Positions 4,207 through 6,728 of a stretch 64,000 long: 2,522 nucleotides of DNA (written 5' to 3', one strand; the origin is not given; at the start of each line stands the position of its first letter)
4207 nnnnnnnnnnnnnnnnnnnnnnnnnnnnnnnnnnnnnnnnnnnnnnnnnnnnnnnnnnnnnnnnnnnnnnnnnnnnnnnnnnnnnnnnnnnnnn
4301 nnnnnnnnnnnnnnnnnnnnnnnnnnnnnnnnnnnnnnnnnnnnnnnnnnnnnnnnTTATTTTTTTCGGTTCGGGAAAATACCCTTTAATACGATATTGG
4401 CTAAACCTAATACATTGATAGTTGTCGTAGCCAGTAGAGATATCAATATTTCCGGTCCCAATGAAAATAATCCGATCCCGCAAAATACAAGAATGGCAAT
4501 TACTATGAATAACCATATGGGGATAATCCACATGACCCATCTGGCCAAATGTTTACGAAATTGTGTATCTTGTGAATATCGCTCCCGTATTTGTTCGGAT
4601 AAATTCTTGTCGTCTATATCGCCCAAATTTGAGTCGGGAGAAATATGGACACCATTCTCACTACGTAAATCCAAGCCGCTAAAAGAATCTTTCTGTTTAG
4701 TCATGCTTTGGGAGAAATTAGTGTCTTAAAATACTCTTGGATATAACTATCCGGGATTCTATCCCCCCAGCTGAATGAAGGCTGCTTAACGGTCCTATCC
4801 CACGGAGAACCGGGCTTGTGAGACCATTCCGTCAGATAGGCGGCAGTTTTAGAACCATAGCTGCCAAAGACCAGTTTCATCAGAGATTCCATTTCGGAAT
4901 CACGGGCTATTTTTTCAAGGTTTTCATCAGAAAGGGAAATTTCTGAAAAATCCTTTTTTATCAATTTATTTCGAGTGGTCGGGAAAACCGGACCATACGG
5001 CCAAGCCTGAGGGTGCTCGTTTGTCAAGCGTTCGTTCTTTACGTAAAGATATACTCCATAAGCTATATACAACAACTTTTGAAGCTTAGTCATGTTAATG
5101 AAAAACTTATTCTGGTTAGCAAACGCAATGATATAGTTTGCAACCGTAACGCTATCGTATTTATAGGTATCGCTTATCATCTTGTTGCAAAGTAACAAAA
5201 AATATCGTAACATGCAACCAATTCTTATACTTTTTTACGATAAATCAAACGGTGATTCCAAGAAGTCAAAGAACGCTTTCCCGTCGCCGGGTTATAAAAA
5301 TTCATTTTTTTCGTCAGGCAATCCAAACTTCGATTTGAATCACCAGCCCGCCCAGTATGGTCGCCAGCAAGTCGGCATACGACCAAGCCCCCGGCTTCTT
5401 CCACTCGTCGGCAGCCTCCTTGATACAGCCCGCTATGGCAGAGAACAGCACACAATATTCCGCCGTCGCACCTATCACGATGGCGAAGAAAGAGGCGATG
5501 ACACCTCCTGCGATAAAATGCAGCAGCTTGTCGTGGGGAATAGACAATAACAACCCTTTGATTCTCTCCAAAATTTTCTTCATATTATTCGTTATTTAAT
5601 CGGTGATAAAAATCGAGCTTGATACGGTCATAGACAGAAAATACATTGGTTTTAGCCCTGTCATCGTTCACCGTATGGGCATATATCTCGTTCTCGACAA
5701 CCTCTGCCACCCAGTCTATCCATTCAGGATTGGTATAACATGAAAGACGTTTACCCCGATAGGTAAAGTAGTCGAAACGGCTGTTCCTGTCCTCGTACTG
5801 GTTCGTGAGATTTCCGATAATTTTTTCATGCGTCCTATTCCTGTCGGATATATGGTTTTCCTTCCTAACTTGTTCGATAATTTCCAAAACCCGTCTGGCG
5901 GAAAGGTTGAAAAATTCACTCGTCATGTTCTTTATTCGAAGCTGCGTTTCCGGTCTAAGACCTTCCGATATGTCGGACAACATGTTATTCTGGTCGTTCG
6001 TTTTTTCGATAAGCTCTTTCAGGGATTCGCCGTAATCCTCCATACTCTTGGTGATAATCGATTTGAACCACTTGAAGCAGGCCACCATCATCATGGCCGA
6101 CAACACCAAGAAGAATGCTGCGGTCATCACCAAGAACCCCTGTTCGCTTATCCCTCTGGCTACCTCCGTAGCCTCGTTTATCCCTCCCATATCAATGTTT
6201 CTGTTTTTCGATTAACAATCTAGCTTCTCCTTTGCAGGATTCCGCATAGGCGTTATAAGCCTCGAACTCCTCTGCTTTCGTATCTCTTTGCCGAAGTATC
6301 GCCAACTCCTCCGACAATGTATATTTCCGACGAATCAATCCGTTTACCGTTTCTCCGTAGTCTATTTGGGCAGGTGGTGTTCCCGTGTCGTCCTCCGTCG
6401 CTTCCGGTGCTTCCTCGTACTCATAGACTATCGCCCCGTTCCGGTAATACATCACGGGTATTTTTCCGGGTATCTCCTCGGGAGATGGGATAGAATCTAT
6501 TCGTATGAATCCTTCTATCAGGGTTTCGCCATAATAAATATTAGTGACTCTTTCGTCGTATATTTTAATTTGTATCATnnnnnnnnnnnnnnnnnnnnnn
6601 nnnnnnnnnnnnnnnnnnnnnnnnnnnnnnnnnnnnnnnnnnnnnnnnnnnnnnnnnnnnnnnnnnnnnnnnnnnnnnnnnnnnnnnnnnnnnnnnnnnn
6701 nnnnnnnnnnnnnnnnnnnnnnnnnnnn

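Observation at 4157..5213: Panacea-domain antitoxin plus two-TM membrane protein (PanA/PanT-like pair) inserted between lysis and tail genes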

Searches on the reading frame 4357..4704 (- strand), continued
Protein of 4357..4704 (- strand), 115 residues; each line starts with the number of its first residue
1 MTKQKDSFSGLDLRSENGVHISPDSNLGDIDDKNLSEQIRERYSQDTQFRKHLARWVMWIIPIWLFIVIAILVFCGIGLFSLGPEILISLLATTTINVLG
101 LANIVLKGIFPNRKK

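Call 91: list_cluster_members(proteins=[P0150, P0152, P0174, P0177, P0196, P0201, P0208, P0212, P0218, P0222])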
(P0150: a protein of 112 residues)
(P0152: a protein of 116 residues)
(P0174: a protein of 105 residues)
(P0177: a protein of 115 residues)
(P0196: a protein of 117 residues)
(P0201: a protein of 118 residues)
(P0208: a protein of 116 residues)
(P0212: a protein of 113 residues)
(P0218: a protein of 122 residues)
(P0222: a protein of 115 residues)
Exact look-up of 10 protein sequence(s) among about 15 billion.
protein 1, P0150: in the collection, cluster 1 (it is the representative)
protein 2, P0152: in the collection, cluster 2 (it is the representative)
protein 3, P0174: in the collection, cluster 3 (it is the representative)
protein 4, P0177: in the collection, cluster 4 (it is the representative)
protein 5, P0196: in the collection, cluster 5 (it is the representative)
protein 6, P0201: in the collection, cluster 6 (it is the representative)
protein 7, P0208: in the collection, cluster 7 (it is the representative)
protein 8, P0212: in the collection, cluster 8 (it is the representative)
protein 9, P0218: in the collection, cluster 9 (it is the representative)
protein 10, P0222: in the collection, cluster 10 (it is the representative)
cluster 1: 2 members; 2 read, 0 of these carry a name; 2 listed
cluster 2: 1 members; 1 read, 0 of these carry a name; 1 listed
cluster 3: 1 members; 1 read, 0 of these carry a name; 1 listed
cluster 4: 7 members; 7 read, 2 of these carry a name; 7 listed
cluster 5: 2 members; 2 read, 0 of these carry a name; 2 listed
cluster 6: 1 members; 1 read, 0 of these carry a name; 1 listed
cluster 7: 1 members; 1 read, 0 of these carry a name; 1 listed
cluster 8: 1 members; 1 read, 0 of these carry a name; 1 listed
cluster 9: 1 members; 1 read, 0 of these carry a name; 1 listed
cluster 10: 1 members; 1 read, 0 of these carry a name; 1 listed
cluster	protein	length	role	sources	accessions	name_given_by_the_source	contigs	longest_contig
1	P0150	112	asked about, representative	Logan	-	-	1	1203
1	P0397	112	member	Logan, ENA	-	-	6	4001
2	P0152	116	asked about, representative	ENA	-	-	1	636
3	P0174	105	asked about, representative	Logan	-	-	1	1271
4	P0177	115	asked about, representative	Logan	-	-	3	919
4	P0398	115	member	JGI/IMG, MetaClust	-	\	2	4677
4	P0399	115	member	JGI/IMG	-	hypothetical protein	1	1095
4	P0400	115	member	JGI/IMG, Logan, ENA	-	-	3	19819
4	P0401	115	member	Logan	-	-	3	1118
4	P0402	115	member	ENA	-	-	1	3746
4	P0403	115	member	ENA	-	-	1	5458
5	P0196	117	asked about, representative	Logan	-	-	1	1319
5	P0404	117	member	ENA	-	-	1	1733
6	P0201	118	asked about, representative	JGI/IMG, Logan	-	-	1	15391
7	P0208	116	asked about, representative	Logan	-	-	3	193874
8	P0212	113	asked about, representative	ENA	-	-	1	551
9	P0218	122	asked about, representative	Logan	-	-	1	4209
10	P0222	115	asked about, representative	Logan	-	-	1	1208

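Call 93: find_related_loci(query=A1, collection=viral_contigs, flank=2500)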
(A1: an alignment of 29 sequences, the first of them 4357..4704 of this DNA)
Query A1 (115 aa) in viral_contigs; peptide patterns used: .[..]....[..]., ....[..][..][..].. (x = any residue, [..] = any of these).
134 stretches matched a pattern; 59 encode a relative of the query (tblastn E <= 1e-3); 59 distinct loci.
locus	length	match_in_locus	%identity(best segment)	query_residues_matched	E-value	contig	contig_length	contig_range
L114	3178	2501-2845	100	1-115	1e-74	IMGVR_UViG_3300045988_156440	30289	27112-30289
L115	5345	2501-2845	100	1-115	1e-74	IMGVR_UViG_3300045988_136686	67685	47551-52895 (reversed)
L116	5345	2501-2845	100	1-115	1e-74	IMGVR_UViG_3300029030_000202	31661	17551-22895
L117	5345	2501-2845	100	1-115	1e-74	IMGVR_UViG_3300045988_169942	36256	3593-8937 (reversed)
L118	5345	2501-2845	100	1-115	1e-74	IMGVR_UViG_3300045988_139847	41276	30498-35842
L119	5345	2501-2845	100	1-115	1e-74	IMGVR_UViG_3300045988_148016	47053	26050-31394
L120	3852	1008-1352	99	1-115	3e-74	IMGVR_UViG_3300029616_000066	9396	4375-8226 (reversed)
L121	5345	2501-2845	99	1-115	3e-74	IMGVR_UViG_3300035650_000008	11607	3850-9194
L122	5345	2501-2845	99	1-115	3e-74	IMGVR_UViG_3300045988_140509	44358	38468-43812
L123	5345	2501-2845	99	1-115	3e-74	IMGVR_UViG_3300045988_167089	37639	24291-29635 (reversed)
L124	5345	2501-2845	99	1-115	3e-74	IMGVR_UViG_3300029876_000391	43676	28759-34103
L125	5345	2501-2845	99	1-115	3e-74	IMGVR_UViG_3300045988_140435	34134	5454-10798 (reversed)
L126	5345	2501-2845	99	1-115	3e-74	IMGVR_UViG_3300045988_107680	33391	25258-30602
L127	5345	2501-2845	99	1-115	3e-74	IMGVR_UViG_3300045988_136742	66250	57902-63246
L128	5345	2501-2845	99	1-115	3e-74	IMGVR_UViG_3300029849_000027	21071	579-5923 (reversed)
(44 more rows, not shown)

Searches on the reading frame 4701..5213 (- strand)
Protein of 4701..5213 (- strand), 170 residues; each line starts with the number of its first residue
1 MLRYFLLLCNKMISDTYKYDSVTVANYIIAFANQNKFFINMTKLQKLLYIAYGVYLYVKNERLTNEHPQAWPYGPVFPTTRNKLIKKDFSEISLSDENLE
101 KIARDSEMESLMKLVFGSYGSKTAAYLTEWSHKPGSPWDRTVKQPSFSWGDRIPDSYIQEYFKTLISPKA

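Call 3: search_protein_families(library=pfam, proteins=[window:4701-5213:-], max_evalue=0.1)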
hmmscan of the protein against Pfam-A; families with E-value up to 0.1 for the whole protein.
window:4701-5213:- (170 aa): 1 family
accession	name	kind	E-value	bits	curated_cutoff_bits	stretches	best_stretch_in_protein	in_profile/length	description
PF13274.11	SocA_Panacea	-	9.8e-14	52.7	25.7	1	44-138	1-112/113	Antitoxin SocA-like, Panacea domain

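Call 4: search_protein_families(library=padloc, proteins=[window:4701-5213:-], max_evalue=0.1)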
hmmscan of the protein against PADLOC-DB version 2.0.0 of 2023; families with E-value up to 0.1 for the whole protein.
window:4701-5213:- (170 aa): 0 families

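Call 5: search_protein_families(library=phrogs, proteins=[window:4701-5213:-], max_evalue=0.01)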
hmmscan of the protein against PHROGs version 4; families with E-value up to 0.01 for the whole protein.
window:4701-5213:- (170 aa): 2 families
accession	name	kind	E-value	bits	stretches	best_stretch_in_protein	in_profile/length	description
phrog_1281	-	unknown function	7.6e-31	108.3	1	16-166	5-154/195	-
phrog_10390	-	unknown function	1.8e-22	81.2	1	12-164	141-293/299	-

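Call 24: list_cluster_members(proteins=[P0036, P0017, P0037, window:4357-4704:-, window:4701-5213:-])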
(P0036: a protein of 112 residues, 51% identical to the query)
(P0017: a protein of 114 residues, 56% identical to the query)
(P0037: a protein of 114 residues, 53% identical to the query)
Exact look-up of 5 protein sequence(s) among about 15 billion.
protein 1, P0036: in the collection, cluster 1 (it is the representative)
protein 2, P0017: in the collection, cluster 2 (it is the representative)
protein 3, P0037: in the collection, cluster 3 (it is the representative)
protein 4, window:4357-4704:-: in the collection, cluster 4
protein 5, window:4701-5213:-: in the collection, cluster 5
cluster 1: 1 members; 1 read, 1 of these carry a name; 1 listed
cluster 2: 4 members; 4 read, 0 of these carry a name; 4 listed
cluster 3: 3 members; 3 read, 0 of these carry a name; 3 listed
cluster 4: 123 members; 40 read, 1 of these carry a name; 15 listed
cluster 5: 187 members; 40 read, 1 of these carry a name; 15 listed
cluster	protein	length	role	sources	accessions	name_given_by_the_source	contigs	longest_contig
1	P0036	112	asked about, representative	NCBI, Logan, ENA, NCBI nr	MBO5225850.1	MAG: hypothetical protein J6B46_05545 [Parabacteroides sp.] | hypothetical protein [Parabacteroides sp.]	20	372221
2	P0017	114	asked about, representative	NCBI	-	-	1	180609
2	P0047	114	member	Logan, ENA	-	-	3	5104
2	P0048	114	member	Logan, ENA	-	-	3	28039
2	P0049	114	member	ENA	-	-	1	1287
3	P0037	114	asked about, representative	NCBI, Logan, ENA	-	-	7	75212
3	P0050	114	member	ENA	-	-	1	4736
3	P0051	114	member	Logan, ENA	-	-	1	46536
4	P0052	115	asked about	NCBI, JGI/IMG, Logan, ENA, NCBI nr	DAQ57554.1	hypothetical protein | MAG TPA: Sporulation protein YhaL [Caudoviricetes sp.]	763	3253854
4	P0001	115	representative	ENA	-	-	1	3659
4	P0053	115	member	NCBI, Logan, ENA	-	-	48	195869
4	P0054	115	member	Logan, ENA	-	-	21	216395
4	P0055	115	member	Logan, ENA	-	-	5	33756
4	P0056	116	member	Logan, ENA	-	-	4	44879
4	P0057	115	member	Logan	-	-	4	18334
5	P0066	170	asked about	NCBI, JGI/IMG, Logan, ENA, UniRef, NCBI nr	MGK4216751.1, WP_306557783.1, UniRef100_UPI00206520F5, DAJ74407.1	Panacea domain-containing protein [Barnesiella intestinihominis] | uncharacterized phage-associated protein | Panacea domain-containing protein n=1 Tax=Barnesiella intestinihominis TaxID=487174 ...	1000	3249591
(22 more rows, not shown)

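Call 29: search_protein_families(library=ncbifam, proteins=[window:4701-5213:-], max_evalue=0.1)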
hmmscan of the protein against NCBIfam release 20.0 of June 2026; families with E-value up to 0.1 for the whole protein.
window:4701-5213:- (170 aa): 1 family
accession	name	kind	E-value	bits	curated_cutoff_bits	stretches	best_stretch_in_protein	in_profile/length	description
NF047745.1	SocA_antitoxin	equivalog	3.2e-25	88.8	190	1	19-164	1-157/176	type VI toxin-antitoxin system SocA family antitoxin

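Call 62: search_solved_structures(query=window:4701-5213:-, max_evalue=1)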
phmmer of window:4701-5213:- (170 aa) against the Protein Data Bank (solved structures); distinct sequences matched with E-value up to 1: 3.
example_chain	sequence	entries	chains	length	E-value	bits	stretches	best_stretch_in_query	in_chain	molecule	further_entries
6vls_A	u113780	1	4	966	0.014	18.7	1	23-104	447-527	Maltose/maltodextrin-binding periplasmic protein,Vip3Aa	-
6tfj_A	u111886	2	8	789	0.029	17.7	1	23-104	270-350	Vegetative insecticidal protein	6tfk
5e4r_A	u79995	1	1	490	0.38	14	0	11-44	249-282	Ketol-acid reductoisomerase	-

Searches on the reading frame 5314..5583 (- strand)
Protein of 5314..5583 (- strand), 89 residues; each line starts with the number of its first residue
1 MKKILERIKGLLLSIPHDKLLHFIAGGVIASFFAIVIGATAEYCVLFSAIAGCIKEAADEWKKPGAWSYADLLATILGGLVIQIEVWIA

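Call 3: search_protein_families(library=pfam, proteins=[window:5314-5583:-], max_evalue=0.1)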
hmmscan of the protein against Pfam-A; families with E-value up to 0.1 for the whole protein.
window:5314-5583:- (89 aa): 1 family
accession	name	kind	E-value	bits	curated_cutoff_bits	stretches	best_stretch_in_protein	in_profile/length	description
PF15103.11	G0-G1_switch_2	-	0.095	13.6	27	1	8-59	11-61/105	G0/G1 switch protein 2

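Call 5: search_protein_families(library=phrogs, proteins=[window:5314-5583:-], max_evalue=0.01)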
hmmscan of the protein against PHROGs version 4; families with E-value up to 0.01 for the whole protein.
window:5314-5583:- (89 aa): 1 family
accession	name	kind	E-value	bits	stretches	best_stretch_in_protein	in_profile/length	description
phrog_26616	-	other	0.0057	18.3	1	18-86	12-86/93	lipoprotein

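Call 29: search_protein_families(library=ncbifam, proteins=[window:5314-5583:-], max_evalue=0.1)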
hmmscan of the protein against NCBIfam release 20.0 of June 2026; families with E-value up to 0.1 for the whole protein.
window:5314-5583:- (89 aa): 1 family
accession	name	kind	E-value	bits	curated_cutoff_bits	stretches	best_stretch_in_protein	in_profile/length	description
NF008028.1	PRK10759.1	equivalog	0.00042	20.5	117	1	18-79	27-95/106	YfiM family lipoprotein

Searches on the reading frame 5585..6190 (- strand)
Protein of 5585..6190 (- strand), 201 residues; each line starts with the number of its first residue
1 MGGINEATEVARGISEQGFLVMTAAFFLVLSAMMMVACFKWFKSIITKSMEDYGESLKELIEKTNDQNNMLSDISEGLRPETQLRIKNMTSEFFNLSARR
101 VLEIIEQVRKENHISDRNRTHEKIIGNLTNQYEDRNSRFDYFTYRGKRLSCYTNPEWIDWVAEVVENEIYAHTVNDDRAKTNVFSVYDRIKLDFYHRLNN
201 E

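Call 3: search_protein_families(library=pfam, proteins=[window:5585-6190:-], max_evalue=0.1)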
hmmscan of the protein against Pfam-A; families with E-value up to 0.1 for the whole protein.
window:5585-6190:- (201 aa): 1 family
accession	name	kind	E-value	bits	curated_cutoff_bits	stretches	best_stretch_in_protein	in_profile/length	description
PF20379.3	DUF6674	-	0.045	13.8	28.5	1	46-146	117-216/251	Family of unknown function (DUF6674)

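Call 5: search_protein_families(library=phrogs, proteins=[window:5585-6190:-], max_evalue=0.01)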
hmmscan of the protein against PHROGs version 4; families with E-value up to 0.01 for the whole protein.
window:5585-6190:- (201 aa): 1 family
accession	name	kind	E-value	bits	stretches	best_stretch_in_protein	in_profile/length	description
phrog_19698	-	unknown function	2.7e-85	286.1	1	5-201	3-199/199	-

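Call 52: find_related_loci(query=window:5585-6190:-, collection=viral_contigs, flank=4000)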
Query window:5585-6190:- (201 aa) in viral_contigs; peptide patterns used: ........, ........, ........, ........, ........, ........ (x = any residue, [..] = any of these).
90 stretches matched a pattern; 86 encode a relative of the query (tblastn E <= 1e-3); the best 80 are kept; 80 distinct loci.
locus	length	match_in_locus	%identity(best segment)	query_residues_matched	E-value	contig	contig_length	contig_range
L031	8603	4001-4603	100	1-201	5e-137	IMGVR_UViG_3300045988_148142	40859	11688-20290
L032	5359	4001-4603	100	1-201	2e-137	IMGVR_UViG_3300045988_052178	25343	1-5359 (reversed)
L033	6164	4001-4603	100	1-201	3e-137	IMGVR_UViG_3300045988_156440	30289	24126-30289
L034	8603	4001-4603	100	1-201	4e-137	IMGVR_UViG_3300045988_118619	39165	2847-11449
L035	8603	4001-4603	100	1-201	4e-137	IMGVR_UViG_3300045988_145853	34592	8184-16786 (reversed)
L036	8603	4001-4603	100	1-201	4e-137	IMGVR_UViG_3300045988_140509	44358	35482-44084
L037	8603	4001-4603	100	1-201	4e-137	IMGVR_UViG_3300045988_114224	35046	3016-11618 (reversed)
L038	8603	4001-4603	100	1-201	4e-137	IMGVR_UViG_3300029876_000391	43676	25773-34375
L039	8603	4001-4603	100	1-201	4e-137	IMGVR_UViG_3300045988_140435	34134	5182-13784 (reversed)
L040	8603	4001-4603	100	1-201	4e-137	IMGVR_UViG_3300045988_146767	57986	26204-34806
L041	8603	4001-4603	100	1-201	4e-137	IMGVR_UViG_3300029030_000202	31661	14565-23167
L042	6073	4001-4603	100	1-201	3e-137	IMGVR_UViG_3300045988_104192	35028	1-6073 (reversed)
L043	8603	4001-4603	100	1-201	4e-137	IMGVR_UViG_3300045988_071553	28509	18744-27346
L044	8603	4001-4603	100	1-201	4e-137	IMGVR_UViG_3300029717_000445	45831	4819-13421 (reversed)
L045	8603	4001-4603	100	1-201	4e-137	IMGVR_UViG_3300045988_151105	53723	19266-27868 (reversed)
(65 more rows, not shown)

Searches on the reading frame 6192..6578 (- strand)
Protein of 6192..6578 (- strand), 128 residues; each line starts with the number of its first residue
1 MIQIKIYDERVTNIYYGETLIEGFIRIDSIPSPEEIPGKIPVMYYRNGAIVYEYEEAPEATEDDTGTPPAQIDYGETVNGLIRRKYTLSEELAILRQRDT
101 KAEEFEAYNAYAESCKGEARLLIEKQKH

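Call 3: search_protein_families(library=pfam, proteins=[window:6192-6578:-], max_evalue=0.1)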
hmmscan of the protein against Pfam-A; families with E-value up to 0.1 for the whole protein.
window:6192-6578:- (128 aa): 0 families

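Call 5: search_protein_families(library=phrogs, proteins=[window:6192-6578:-], max_evalue=0.01)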
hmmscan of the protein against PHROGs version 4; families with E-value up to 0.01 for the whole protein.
window:6192-6578:- (128 aa): 1 family
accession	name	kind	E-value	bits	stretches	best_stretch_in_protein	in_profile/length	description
phrog_20961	-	unknown function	0.0093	17.2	0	20-63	19-64/104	-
